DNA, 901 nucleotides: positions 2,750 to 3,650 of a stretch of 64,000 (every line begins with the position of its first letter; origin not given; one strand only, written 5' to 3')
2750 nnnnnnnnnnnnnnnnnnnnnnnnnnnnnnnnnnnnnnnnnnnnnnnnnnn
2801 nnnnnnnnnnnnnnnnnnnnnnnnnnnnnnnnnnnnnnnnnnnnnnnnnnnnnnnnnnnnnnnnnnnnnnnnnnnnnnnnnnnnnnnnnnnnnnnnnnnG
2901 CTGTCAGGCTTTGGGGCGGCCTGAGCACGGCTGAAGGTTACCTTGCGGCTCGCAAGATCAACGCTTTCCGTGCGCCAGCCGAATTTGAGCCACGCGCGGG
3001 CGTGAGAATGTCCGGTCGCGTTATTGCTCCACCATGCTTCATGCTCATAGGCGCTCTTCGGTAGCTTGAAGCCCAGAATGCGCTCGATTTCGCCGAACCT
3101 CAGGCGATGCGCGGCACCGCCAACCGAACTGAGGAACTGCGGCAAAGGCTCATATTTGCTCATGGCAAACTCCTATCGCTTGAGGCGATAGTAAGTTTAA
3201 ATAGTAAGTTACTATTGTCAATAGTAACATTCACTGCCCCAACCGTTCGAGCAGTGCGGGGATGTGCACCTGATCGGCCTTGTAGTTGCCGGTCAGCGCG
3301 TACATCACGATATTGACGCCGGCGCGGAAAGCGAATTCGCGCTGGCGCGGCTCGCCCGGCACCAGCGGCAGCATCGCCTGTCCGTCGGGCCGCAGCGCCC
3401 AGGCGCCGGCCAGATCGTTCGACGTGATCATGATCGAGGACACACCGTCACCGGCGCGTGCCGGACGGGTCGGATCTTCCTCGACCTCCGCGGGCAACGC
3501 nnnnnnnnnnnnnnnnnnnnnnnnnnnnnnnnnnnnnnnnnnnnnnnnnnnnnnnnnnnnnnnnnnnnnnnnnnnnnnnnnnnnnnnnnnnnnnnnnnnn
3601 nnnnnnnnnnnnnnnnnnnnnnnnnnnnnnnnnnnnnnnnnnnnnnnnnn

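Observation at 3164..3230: Dense AT-rich operator architecture in front of the TA genes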

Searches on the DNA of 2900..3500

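Call 64: search_rna_families(source=window, start=2900, end=3500, threshold=evalue, max_evalue=1)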
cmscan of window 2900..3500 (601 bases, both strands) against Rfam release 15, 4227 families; matches with E-value up to 1: 1.
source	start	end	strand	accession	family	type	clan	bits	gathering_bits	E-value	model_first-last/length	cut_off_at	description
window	3303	3378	-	RF01059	mir-598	Gene; miRNA;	-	18.6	69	0.46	1-80/80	no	mir-598 microRNA precursor family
